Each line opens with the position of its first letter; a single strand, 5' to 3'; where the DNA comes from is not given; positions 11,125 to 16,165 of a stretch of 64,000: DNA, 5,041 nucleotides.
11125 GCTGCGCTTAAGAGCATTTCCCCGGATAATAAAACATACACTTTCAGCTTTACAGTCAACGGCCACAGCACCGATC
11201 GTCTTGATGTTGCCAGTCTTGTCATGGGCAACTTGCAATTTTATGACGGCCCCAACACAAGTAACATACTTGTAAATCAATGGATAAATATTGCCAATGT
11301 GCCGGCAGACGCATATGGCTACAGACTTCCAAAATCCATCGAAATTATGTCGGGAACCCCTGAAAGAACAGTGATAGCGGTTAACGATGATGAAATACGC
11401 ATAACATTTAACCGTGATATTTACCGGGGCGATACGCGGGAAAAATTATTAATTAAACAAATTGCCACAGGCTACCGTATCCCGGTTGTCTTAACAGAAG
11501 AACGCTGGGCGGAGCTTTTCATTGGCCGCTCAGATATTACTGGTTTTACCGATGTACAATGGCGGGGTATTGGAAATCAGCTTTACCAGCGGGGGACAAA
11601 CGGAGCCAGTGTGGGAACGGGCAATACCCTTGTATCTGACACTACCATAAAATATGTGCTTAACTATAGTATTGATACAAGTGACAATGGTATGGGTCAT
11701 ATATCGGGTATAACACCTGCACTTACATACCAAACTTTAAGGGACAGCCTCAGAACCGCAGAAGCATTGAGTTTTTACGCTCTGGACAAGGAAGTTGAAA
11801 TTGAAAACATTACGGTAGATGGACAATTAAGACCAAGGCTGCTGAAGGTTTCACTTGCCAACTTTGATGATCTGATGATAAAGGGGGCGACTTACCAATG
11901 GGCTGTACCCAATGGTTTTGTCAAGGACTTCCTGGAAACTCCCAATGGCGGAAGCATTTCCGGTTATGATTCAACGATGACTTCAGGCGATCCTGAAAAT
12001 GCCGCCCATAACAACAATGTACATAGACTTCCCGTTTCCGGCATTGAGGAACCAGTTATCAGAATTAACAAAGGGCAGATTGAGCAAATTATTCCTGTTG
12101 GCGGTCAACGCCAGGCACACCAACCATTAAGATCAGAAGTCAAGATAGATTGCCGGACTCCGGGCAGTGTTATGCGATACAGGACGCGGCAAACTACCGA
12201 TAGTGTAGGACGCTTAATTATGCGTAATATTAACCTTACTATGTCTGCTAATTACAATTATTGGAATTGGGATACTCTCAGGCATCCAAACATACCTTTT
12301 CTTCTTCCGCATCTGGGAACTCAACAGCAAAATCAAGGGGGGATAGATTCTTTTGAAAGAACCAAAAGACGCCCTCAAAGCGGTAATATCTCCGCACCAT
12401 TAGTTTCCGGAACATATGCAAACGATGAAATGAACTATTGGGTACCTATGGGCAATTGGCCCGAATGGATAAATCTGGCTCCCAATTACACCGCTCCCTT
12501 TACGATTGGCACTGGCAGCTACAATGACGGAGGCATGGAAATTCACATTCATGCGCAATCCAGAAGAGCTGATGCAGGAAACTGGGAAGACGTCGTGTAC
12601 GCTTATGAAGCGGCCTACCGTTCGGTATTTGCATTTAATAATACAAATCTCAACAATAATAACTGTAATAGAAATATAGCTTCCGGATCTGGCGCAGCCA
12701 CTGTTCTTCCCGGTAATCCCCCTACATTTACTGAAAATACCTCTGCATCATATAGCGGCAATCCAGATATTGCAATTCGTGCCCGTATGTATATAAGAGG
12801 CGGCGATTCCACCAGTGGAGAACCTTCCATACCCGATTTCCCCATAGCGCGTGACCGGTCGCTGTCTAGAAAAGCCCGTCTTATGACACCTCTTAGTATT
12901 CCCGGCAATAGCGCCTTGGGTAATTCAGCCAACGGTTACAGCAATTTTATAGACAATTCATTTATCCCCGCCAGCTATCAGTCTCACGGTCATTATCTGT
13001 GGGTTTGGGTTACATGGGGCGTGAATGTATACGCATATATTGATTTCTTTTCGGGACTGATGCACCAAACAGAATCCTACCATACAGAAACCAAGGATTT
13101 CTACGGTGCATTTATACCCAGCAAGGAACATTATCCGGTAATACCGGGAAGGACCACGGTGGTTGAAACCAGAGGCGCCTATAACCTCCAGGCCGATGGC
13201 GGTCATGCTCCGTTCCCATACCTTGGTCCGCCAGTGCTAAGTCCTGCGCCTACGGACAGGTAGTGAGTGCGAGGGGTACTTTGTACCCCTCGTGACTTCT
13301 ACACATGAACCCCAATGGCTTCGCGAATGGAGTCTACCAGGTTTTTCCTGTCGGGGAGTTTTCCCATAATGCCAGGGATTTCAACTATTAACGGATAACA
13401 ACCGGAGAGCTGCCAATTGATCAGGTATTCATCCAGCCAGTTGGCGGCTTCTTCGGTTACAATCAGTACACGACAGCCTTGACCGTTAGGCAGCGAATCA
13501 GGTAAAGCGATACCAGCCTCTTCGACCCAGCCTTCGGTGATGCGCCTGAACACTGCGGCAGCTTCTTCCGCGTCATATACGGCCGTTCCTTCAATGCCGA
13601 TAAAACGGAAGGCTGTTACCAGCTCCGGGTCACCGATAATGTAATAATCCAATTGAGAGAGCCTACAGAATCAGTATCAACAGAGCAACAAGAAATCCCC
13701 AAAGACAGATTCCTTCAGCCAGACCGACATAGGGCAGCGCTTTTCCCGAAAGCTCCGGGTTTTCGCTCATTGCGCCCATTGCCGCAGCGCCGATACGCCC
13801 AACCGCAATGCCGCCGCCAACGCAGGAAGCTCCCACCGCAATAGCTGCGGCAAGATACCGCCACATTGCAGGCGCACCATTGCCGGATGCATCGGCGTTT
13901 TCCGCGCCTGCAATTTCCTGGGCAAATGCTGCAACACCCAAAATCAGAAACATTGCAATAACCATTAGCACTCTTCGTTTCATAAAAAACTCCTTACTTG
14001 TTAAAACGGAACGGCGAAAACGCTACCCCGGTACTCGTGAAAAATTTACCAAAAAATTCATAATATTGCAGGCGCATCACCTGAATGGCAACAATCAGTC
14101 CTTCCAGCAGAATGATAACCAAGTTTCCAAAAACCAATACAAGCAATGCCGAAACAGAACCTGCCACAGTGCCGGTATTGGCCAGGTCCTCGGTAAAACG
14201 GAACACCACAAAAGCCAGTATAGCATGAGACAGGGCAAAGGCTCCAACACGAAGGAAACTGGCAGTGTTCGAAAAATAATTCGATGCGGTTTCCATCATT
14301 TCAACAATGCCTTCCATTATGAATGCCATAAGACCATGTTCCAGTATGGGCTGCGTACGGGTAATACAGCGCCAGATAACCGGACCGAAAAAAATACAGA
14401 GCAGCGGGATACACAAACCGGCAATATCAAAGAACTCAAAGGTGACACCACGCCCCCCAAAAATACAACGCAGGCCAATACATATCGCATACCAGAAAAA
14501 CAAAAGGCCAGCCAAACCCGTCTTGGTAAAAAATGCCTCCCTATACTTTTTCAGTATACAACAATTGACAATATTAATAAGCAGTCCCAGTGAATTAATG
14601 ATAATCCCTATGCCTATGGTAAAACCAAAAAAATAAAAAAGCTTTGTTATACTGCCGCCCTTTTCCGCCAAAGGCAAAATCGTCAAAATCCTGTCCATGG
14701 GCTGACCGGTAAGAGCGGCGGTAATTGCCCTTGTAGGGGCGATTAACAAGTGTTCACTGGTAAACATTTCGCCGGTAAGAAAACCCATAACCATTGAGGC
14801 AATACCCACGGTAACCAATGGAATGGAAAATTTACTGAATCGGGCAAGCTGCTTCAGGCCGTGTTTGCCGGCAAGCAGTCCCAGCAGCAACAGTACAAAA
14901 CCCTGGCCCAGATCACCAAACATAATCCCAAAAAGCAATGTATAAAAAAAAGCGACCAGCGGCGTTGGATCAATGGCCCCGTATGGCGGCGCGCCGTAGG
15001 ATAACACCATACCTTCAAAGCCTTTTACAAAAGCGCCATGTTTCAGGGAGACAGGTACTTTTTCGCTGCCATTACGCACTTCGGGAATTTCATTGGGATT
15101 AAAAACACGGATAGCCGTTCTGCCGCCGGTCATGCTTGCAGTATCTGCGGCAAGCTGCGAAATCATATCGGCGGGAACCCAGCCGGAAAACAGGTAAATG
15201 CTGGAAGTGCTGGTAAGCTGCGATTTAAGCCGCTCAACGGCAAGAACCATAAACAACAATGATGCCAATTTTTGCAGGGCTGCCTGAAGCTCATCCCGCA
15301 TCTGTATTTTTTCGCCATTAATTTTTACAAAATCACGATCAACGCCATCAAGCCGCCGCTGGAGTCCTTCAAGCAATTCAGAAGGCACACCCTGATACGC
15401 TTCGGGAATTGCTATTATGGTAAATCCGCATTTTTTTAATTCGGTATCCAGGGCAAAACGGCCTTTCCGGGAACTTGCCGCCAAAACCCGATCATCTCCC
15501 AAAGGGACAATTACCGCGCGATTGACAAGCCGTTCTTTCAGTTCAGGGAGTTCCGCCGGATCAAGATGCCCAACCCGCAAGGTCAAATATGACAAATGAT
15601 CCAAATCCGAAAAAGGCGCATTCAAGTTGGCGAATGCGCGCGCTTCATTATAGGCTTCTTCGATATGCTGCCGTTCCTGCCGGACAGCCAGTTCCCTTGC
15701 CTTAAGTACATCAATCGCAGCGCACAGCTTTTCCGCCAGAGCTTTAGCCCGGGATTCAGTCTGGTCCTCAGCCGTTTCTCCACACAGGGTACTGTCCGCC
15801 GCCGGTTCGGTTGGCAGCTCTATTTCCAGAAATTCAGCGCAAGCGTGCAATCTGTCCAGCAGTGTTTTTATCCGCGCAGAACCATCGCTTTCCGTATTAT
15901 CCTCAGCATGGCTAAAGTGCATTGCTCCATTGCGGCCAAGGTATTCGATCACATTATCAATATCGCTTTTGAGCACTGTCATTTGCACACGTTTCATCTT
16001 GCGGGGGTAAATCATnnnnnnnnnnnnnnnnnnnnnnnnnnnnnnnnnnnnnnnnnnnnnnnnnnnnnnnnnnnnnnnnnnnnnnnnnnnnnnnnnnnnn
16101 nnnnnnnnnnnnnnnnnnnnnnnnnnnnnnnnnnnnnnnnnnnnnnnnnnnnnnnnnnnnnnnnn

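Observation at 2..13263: Candidate undescribed spirochaete surface apparatus: Ig-stalk barrel plus two giant paralogous Ig-repeat lipoproteins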

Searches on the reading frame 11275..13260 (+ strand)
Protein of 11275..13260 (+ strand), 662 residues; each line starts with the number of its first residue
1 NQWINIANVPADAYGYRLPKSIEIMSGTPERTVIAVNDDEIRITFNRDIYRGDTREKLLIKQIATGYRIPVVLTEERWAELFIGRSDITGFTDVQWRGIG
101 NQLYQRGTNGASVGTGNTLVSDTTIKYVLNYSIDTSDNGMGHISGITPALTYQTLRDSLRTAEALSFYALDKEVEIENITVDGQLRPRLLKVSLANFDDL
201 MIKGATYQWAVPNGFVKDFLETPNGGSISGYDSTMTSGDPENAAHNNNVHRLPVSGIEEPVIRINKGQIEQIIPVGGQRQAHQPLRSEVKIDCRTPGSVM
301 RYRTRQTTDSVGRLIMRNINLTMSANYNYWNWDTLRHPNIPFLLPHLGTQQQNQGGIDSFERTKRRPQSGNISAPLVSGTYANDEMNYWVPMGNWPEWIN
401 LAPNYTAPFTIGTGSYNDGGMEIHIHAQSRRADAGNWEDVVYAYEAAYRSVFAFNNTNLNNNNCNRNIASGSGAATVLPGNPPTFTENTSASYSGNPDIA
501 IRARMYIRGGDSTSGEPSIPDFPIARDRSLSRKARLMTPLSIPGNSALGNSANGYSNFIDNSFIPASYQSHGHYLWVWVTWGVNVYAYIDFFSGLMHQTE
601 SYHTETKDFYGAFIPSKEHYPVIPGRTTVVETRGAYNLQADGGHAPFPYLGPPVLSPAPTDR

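Call 37: search_solved_structures(query=A2, max_evalue=1)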
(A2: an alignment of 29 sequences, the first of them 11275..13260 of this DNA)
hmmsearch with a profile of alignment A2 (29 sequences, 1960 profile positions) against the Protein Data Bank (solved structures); distinct sequences matched with E-value up to 1: 1.
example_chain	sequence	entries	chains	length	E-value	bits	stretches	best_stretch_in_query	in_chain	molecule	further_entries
2yn3_A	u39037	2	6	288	0.011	15.9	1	414-490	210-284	PUTATIVE INNER MEMBRANE PROTEIN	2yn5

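Call 44: predict_structure(alignment_id=A2)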
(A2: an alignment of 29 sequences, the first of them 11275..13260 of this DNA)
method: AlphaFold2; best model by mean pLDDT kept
length: 662 residues; sequences in the alignment: 29
mean_pLDDT: 79.6   pTM: 0.81
mean pLDDT of the five models: 79.6, 78.8, 78.8, 77.7, 77.1
residues with pLDDT >= 90: 226; 70-90: 283; 50-70: 107; < 50: 46
segments of 3 or more residues with pLDDT < 50: 318-340, 375-384, 477-479
pLDDT, mean of each block of 10 residues (from residue 1): 58 55 74 87 94 88 89 93 89 92 90 89 89 80 82 89 91 94 92 75 89 93 89 84 78 90 88 84 94 92 91 65 38 39 68 76 77 50 59 83 79 92 95 86 95 85 73 51 53 66 89 81 85 90 57 65 84 89 87 86 85 65 89 66 68 85 64
secondary structure, 60 per line:
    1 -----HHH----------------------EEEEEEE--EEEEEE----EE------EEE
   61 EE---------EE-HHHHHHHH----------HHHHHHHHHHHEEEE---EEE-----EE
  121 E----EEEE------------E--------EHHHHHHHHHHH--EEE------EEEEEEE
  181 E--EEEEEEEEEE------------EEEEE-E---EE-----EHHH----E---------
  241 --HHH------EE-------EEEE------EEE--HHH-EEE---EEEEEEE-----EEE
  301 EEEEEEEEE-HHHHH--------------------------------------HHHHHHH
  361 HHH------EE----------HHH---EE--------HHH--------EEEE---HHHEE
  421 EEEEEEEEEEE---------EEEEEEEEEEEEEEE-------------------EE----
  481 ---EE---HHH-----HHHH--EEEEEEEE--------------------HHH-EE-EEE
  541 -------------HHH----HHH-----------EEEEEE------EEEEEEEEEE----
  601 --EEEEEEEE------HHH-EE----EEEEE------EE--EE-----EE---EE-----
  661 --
elements in order: E31-37 E40-45 E58-62 H75-82 H93-103 E104-107 E111-113 E119-121 E126-129 H152-162 E165-167 E174-181 E184-193 E206-210 E261-264 E271-273 E280-282 E286-292 E298-309 H311-315 H354-363 E409-412 E419-431 E441-455 H497-500 E503-510 E538-540 E575-580 E587-596 E603-610 E627-631

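Call 48: fold_search(model_id=the predicted structure, library=pdb)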
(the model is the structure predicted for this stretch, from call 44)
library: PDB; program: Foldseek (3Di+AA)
matches with E <= 10: 376; with E <= 0.001: 11
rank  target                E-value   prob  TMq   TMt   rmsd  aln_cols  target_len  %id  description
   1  5u8q_A                1.4e-05  0.98  0.16  0.14  25.6       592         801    9  Structure of the ectodomain of the human Type 1 insulin-like growth factor receptor in complex with IGF-I (released 2018-02-28)
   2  7yq3_E                2.6e-04  0.77  0.15  0.12  23.0       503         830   10  human insulin receptor bound with A43 DNA aptamer and insulin (released 2022-11-09)
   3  8u4b_A                4.3e-04  0.84  0.16  0.13  20.1       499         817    9  Cryo-EM structure of long form insulin receptor (IR-B) in the apo state (released 2024-03-27)
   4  5u8r_A                5.1e-04  0.82  0.16  0.13  23.1       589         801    8  Structure of the ectodomain of the human Type 1 insulin-like growth factor receptor (released 2018-02-28)
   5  7yq5_F                5.1e-04  0.80  0.15  0.13  32.3       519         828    8  human insulin receptor bound with A62 DNA aptamer and insulin (released 2022-11-09)
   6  7tyk_A                5.4e-04  0.84  0.16  0.13  20.0       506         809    9  Cryo-EM Structure of insulin receptor-related receptor (IRR) in apo-state captured at pH 7. The 3D refinement was appl (released 2023-02-15)
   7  7v3p_B                5.7e-04  0.63  0.14  0.12  34.1       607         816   10  Cryo-EM structure of the IGF1R/insulin complex (released 2022-08-17)
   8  7sti_A                6.3e-04  0.84  0.16  0.14  31.5       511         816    7  Full-length insulin receptor bound with unsaturated insulin WT (1 insulin bound) asymmetric conformation (released 2022-03-30)
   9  8xjs_B                6.3e-04  0.66  0.14  0.17  30.8       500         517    8  Cryo-EM structure of human insulin receptor bound to 3 IGF-I (released 2024-12-25)
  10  7v3p_A                6.3e-04  0.66  0.16  0.14  24.0       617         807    8  Cryo-EM structure of the IGF1R/insulin complex (released 2022-08-17)
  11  8tan_A                7.1e-04  0.77  0.16  0.14  29.4       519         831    9  CryoEM structure of MFRV-VILP bound to IGF1Rzip (released 2024-01-17)
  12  8eyx_B                1.0e-03  0.72  0.16  0.14  30.6       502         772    8  Cryo-EM structure of 4 insulins bound full-length mouse IR mutant with physically decoupled alpha CTs (C684S/C685S/C68 (released 2022-11-09)
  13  6jk8_A                1.2e-03  0.77  0.17  0.15  26.8       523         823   10  Cryo-EM structure of the full-length human IGF-1R in complex with insulin (released 2020-03-04)
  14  8eyx_A                1.4e-03  0.77  0.17  0.14  21.2       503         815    9  Cryo-EM structure of 4 insulins bound full-length mouse IR mutant with physically decoupled alpha CTs (C684S/C685S/C68 (released 2022-11-09)
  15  7sl4_A                1.8e-03  0.51  0.15  0.13  33.4       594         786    8  Full-length insulin receptor bound with site 2 binding deficient mutant insulin (B-L17R) -- asymmetric conformation (released 2022-03-30)
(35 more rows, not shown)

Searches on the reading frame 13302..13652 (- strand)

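Call 88: search_protein_families(library=pfam, proteins=[window:13302-13652:-], max_evalue=0.00001)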
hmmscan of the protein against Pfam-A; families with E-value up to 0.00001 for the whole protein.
window:13302-13652:- (117 aa): 1 family
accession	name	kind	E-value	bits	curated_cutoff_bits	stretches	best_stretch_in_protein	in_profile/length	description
PF01990.22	ATP-synt_F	-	1.1e-11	45.3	23.5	1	5-100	3-81/91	ATP synthase (F/14-kDa) subunit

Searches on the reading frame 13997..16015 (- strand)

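Call 88: search_protein_families(library=pfam, proteins=[window:13997-16015:-], max_evalue=0.00001)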
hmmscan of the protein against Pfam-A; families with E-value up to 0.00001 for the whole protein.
window:13997-16015:- (673 aa): 1 family
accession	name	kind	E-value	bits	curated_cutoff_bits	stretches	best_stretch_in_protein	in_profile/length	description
PF01496.24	V_ATPase_I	-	6.9e-30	104.1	30.7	2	238-381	268-412/815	V-type ATPase 116kDa subunit family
